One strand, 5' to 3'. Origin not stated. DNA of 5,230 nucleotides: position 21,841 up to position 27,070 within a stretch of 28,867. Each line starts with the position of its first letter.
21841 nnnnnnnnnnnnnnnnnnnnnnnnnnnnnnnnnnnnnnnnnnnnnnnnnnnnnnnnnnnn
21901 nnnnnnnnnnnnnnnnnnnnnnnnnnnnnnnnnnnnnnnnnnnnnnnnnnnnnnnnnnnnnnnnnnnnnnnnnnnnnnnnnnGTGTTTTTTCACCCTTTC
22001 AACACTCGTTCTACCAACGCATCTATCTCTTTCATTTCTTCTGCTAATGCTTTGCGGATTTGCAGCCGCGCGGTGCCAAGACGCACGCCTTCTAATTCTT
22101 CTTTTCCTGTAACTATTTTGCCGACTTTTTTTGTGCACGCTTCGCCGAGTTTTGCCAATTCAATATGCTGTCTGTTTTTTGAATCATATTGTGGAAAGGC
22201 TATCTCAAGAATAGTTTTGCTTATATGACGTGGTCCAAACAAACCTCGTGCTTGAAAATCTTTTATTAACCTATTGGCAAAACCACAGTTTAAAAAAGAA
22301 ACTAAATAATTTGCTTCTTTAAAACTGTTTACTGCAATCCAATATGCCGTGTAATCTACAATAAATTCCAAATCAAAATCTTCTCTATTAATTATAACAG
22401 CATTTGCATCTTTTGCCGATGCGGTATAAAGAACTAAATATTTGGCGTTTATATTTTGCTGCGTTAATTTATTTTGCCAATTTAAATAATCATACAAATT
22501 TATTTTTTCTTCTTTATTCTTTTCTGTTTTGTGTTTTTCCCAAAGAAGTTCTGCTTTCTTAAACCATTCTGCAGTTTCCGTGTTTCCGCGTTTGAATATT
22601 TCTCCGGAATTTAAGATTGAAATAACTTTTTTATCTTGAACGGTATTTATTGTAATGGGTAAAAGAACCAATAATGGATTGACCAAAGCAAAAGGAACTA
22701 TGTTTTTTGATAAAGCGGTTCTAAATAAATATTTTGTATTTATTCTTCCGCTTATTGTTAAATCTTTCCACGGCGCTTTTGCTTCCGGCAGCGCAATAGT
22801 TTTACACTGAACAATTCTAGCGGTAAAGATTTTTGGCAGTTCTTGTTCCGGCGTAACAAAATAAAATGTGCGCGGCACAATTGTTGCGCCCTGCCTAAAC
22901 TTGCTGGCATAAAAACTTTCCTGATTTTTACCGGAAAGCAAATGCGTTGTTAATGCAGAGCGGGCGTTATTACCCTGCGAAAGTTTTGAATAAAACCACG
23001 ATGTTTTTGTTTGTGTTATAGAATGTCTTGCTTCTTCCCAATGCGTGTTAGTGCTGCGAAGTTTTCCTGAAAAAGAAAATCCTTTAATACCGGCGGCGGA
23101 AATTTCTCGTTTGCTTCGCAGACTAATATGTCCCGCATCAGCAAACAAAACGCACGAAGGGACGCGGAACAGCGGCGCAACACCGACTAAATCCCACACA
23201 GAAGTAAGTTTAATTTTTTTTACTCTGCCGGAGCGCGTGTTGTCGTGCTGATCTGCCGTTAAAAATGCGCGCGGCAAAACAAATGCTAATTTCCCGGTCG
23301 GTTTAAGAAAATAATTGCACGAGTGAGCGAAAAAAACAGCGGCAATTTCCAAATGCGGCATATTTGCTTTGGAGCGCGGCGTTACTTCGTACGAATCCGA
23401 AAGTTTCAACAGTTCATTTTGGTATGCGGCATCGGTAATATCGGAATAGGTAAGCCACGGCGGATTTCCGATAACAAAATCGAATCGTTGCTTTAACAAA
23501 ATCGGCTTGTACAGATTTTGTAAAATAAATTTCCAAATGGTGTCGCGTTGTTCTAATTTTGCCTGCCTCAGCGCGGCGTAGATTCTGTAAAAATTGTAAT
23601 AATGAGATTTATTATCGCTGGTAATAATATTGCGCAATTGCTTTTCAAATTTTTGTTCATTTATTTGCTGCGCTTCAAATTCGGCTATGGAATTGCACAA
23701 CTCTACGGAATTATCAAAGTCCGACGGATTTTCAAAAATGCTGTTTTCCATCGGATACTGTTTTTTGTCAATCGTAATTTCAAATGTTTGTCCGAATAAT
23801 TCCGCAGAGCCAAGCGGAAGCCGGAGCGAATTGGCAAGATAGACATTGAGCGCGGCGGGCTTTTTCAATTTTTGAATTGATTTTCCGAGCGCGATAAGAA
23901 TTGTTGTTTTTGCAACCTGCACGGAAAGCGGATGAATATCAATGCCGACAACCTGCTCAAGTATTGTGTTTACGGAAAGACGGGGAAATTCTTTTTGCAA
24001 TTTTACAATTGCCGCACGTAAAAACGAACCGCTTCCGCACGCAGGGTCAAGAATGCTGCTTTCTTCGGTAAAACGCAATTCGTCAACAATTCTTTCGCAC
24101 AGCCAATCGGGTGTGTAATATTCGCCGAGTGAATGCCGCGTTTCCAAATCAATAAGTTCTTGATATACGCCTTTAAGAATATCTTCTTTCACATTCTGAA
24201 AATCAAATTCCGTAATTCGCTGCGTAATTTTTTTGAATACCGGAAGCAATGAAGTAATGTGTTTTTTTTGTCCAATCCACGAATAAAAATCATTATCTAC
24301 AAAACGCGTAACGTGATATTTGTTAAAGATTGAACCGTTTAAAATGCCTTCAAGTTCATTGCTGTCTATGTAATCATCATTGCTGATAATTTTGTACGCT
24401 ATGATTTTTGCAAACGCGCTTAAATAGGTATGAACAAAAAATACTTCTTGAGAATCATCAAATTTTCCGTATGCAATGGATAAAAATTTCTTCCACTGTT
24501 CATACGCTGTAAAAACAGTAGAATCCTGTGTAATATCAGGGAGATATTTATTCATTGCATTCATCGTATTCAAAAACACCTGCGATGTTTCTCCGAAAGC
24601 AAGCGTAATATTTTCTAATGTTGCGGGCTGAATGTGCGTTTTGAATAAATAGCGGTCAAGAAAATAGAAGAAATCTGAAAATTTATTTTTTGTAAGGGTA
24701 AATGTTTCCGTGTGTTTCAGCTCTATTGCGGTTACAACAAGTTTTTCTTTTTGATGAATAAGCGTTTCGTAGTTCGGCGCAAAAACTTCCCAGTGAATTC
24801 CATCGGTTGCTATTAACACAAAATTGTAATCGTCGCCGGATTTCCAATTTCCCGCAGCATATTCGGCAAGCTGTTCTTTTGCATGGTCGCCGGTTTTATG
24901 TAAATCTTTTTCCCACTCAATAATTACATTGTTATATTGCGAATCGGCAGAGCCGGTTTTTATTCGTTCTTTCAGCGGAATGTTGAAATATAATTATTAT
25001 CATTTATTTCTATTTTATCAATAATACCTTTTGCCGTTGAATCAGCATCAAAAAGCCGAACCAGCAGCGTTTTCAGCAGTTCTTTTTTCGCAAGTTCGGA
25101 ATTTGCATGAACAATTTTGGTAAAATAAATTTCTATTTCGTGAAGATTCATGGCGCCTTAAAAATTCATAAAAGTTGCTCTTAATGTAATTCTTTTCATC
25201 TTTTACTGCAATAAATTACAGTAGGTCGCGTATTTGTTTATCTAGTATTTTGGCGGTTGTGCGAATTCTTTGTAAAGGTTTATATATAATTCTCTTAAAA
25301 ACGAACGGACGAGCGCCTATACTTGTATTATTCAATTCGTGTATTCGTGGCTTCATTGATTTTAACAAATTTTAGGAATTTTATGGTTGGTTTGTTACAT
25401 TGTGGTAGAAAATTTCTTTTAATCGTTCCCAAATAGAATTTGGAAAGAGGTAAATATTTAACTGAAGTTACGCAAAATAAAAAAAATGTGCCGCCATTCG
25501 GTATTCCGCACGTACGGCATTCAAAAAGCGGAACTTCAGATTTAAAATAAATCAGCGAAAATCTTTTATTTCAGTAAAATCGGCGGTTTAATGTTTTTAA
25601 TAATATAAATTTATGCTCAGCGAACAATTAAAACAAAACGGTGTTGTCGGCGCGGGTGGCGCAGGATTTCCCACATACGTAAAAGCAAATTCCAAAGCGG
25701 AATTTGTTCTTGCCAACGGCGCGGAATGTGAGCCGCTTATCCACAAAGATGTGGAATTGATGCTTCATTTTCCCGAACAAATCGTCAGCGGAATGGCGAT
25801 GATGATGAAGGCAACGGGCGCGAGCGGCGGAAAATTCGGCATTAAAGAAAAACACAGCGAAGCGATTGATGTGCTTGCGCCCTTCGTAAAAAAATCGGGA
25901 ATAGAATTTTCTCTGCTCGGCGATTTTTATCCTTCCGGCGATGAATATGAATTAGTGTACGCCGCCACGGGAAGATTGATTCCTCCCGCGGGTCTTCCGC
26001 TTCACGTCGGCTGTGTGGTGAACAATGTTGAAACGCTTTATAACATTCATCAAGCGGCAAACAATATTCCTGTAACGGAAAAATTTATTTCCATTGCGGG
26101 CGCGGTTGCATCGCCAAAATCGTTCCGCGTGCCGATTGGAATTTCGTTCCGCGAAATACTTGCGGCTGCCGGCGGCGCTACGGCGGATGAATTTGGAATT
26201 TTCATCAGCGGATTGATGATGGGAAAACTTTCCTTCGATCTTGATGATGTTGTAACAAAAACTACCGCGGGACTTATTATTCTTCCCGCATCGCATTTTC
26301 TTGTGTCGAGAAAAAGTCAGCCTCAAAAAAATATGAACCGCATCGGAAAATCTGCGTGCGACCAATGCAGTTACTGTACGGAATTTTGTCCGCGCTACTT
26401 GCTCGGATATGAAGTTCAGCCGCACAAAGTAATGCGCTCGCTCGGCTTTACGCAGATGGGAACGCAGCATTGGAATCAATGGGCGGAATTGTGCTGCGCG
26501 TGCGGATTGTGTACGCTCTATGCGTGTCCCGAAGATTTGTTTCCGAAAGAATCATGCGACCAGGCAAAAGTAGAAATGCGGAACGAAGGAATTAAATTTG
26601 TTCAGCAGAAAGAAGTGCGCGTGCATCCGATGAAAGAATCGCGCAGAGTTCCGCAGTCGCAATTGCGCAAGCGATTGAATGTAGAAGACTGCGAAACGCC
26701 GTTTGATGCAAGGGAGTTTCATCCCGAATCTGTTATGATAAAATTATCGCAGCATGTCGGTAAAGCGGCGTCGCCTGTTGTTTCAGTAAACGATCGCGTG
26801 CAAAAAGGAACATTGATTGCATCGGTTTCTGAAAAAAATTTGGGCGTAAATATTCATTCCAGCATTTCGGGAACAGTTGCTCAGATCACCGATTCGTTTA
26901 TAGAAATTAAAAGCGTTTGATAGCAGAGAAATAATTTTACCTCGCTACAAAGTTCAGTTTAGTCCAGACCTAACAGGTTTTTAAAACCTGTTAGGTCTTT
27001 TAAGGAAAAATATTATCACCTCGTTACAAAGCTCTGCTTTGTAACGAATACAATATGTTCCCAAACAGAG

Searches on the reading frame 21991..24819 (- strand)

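Call 10: search_protein_families(library=pfam, proteins=[window:21991-24819:-], max_evalue=0.001)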
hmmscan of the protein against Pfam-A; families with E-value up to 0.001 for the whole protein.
window:21991-24819:- (942 aa): 3 families
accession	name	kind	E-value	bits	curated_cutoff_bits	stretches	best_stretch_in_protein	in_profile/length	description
PF02384.22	N6_Mtase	-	1.4e-16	61.2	20.4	2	212-309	3-99/311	N-6 DNA Methylase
PF07669.17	Eco57I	-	8.1e-15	55.8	25.3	1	288-544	1-165/171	Eco57I restriction-modification methylase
PF20473.4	MmeI_Mtase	-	9.1e-09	35.3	27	1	254-514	21-197/259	MmeI, DNA-methyltransferase domain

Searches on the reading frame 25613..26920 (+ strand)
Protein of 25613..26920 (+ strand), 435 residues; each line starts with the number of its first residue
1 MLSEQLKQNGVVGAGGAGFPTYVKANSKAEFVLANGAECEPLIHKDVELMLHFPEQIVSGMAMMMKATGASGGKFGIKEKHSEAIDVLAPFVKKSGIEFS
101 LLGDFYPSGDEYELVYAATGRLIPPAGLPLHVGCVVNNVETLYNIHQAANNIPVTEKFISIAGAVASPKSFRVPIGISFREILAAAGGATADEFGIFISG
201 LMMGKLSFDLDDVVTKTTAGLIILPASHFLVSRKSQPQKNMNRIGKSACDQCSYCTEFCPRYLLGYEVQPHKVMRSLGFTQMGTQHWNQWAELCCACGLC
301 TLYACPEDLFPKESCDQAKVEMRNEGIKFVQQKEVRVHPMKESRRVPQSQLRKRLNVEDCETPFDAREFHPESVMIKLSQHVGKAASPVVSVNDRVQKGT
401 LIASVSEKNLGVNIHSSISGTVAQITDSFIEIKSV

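Call 10: search_protein_families(library=pfam, proteins=[window:25613-26920:+], max_evalue=0.001)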
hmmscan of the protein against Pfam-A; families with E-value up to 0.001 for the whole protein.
window:25613-26920:+ (435 aa): 5 families
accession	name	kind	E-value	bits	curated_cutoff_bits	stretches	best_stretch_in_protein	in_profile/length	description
PF01512.22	Complex1_51K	-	3.4e-41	141.1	31.2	1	7-146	2-149/150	Nuo51 FMN-binding domain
PF13534.11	Fer4_17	-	3.3e-16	60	22.2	1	248-309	1-60/61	4Fe-4S dicluster domain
PF13375.12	RnfC_N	-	8.5e-15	55.1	25.6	1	370-428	26-83/101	RnfC Barrel sandwich hybrid domain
PF10531.15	SLBB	-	4.4e-07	30.1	27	1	159-192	2-35/55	SLBB domain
PF13187.11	Fer4_9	-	0.00012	22.5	27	1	248-308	1-50/52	4Fe-4S dicluster domain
